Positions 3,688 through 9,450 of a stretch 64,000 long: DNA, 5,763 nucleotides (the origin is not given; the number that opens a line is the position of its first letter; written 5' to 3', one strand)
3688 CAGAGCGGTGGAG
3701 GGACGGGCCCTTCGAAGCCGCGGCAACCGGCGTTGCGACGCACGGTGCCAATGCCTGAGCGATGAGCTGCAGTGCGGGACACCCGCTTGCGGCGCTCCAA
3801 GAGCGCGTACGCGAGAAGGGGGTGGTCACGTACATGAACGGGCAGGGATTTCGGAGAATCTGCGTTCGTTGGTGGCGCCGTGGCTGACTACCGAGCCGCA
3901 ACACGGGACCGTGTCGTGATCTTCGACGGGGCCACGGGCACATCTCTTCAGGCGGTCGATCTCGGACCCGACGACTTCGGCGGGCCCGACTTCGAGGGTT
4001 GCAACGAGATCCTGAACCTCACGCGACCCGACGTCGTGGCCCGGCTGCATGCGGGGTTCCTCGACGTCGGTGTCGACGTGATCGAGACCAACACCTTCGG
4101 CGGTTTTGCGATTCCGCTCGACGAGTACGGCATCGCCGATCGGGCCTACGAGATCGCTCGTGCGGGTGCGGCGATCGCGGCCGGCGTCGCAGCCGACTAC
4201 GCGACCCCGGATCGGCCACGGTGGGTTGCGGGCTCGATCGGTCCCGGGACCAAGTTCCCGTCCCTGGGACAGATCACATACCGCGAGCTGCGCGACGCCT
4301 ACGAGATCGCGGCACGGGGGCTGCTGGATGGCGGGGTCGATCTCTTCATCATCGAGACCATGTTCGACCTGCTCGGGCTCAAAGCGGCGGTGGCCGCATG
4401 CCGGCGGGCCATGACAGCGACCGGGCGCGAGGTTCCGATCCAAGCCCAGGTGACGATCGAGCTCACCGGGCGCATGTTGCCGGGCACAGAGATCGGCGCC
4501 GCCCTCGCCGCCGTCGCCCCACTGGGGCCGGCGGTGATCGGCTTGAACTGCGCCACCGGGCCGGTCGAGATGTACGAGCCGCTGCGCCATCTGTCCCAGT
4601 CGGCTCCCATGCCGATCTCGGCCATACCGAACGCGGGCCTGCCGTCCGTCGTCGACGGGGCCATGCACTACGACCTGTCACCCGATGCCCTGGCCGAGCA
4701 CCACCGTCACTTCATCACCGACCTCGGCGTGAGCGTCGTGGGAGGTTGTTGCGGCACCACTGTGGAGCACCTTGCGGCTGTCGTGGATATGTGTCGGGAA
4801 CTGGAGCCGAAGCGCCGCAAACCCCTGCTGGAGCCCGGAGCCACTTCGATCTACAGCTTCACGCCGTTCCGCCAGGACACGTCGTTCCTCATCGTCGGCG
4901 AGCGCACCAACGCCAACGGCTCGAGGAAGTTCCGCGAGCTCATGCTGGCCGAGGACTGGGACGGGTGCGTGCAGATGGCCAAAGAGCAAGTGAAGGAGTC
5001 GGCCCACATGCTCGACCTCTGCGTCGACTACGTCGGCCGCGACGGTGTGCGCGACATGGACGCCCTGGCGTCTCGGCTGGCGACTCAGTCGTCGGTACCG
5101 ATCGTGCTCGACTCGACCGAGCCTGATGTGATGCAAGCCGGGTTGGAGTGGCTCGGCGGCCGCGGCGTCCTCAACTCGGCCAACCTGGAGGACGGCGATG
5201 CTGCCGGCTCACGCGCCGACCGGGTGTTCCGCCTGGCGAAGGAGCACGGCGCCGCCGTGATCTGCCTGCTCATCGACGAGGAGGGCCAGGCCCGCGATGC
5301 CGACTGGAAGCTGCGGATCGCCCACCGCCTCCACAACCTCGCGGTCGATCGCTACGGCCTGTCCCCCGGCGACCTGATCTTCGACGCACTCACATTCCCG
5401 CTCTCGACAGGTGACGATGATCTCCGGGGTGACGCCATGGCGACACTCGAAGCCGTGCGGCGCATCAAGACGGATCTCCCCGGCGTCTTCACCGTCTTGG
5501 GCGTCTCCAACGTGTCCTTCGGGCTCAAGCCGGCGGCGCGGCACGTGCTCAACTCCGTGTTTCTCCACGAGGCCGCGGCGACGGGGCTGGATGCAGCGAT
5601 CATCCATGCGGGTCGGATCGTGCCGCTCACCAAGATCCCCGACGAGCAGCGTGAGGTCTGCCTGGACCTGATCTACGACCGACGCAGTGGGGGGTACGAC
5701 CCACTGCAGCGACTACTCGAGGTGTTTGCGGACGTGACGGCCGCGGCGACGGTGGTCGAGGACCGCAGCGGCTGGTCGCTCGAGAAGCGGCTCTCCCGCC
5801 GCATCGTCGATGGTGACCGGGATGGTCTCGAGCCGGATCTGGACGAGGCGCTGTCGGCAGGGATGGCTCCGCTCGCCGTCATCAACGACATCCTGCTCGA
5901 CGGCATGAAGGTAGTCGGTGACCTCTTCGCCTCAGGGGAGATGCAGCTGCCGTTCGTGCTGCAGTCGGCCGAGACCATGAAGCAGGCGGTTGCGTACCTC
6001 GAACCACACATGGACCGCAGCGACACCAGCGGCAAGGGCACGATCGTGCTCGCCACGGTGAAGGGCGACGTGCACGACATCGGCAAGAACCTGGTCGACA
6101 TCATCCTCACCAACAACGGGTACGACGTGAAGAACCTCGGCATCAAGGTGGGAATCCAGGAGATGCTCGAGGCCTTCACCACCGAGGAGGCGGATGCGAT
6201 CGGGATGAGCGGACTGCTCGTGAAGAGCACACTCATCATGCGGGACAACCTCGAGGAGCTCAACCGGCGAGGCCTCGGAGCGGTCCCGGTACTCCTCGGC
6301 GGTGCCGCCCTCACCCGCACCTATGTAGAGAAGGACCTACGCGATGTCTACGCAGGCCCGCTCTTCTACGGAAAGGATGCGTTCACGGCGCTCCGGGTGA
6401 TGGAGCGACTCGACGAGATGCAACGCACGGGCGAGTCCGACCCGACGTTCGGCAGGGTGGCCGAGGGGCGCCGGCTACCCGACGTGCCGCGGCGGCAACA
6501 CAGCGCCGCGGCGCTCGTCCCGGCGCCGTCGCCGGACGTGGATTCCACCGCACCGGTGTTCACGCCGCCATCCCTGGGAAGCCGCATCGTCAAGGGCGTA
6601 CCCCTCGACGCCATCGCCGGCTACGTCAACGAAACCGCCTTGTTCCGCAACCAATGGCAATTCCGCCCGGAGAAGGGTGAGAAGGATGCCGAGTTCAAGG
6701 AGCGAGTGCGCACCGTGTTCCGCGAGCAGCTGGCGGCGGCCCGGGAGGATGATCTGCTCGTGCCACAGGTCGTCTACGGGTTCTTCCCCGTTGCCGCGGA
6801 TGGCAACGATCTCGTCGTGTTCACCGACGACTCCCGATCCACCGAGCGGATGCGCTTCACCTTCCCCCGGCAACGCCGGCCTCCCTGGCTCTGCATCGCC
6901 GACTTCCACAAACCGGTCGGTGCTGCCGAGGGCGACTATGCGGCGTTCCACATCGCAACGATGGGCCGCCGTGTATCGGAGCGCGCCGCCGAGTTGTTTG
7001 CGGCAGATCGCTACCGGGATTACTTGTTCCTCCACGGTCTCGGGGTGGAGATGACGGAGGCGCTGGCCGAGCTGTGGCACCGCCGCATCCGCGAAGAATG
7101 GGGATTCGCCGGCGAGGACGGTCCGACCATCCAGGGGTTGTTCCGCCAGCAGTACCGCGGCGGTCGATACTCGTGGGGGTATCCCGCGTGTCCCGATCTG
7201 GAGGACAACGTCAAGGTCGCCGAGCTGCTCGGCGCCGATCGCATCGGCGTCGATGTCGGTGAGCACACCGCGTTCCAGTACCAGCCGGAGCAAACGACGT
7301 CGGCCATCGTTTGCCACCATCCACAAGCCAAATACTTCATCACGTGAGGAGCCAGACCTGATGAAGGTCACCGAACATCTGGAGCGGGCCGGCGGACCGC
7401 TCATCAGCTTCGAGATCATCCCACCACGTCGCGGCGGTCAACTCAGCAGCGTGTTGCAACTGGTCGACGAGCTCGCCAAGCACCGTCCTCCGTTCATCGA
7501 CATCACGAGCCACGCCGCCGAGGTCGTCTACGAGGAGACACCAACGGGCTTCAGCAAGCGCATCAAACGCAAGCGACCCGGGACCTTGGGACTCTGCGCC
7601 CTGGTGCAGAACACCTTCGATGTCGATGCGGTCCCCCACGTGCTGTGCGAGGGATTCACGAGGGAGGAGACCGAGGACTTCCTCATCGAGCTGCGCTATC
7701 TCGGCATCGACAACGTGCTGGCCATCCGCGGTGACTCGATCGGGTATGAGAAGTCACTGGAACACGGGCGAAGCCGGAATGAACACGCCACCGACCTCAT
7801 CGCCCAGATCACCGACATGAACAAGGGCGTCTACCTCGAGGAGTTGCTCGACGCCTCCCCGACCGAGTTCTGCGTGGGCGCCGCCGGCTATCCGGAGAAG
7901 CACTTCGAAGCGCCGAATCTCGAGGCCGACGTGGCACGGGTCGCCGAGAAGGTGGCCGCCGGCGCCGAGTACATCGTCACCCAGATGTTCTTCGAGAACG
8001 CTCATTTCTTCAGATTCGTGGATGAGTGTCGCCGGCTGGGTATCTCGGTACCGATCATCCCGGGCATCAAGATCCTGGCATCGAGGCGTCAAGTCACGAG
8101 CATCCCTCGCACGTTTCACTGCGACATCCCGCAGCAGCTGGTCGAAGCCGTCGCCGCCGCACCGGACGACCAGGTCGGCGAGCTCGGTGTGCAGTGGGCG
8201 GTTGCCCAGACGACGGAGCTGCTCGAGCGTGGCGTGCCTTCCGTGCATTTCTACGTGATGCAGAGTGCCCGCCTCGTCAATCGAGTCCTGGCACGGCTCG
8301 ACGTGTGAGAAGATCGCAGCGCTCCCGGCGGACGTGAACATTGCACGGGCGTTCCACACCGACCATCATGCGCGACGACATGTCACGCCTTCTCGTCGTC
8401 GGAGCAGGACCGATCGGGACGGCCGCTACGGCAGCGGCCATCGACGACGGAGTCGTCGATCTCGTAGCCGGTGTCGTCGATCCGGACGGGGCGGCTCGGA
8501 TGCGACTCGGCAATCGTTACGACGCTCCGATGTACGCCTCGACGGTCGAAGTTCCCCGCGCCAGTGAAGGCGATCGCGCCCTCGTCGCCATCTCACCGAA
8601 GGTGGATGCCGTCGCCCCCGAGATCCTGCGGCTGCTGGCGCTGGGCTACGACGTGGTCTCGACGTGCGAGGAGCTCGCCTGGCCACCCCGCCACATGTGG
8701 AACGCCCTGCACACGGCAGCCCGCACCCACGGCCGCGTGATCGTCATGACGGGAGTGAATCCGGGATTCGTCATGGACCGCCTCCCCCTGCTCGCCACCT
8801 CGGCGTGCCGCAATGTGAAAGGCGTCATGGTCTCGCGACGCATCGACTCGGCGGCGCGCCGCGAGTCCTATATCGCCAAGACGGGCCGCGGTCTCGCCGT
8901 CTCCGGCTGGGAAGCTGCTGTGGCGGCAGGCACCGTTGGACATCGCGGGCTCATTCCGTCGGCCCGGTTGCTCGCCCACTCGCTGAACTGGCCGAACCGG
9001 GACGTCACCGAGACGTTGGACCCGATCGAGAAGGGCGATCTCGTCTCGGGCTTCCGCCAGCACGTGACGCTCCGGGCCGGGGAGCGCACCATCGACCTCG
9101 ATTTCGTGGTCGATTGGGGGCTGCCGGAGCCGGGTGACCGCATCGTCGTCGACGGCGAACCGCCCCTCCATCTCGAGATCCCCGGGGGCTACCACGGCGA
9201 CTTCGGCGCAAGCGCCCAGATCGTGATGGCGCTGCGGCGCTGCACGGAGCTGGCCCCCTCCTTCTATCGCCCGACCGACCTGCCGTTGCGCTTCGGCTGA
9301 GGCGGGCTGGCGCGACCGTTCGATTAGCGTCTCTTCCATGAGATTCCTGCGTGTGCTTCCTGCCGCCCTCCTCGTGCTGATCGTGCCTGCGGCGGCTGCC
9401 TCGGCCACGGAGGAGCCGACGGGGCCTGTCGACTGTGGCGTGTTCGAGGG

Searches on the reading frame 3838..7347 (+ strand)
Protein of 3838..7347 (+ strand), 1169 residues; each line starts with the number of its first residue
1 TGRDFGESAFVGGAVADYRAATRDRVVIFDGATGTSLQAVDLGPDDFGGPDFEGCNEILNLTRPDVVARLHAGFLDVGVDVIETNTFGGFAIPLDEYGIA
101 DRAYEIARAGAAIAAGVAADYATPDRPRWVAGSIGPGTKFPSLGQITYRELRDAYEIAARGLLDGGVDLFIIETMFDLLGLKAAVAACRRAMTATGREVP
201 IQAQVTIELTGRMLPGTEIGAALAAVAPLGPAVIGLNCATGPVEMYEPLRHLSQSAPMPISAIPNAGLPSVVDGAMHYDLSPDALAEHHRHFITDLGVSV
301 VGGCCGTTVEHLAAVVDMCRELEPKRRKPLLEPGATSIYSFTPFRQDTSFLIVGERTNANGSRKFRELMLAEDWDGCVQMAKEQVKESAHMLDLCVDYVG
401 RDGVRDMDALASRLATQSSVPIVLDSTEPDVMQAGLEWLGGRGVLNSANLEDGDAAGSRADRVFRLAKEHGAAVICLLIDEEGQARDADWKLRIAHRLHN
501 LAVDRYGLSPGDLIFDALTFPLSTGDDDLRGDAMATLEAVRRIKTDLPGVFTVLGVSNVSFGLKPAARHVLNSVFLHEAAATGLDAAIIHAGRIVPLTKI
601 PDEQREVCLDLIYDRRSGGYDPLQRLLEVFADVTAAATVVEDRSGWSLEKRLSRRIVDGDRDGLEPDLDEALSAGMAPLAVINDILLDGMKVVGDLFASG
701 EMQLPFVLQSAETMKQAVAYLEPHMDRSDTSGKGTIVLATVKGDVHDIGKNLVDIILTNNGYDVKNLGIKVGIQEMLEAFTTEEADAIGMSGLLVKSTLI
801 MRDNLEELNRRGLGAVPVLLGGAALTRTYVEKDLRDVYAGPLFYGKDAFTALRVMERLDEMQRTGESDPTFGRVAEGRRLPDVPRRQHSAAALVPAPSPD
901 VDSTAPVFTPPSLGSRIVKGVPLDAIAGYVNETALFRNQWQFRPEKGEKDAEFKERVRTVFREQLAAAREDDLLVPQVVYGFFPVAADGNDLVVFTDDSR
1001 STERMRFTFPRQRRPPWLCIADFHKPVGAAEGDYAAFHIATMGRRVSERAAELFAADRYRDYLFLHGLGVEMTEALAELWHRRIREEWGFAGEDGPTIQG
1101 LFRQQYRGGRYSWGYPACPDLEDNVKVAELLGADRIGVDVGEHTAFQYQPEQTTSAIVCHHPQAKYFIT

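Call 16: search_protein_families(library=pfam, proteins=[window:3838-7347:+], max_evalue=0.001)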
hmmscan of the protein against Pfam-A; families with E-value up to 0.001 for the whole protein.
window:3838-7347:+ (1169 aa): 5 families
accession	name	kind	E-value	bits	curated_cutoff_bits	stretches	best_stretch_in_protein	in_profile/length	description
PF02574.22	S-methyl_trans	-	1.4e-73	248.7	22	1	27-318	1-282/283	Homocysteine S-methyltransferase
PF00809.28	Pterin_bind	-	3.2e-39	135.5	25.5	1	354-590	1-244/244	Pterin binding enzyme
PF02965.22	Met_synt_B12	-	9.3e-38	130.7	25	1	923-1167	2-255/273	Vitamin B12 dependent methionine synthase, activation domain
PF02607.22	B12-binding_2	-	2.6e-25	88.9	23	1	649-722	2-74/74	B12 binding domain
PF02310.24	B12-binding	-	5.7e-18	65.3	32.1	1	735-852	2-120/121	B12 binding domain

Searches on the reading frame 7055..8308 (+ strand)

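Call 16: search_protein_families(library=pfam, proteins=[window:7055-8308:+], max_evalue=0.001)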
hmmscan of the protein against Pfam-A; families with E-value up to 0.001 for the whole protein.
window:7055-8308:+ (417 aa): 1 family
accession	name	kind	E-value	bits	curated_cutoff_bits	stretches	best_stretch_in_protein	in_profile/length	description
PF02219.23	MTHFR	-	1.5e-58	198.9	24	1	106-415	3-286/287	Methylenetetrahydrofolate reductase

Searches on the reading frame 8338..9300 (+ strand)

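Call 73: search_protein_families(library=pfam, proteins=[window:8338-9300:+], max_evalue=0.01)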
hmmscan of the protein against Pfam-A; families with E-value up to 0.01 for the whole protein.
window:8338-9300:+ (320 aa): 2 families
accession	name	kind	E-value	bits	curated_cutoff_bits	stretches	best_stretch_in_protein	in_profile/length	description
PF19328.4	DAP_DH_C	-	1.9e-10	41.1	23.3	1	144-230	1-88/206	2,4-diaminopentanoate dehydrogenase C-terminal domain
PF01408.29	GFO_IDH_MocA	-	0.0017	19.5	24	1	17-106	2-89/120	Oxidoreductase family, NAD-binding Rossmann fold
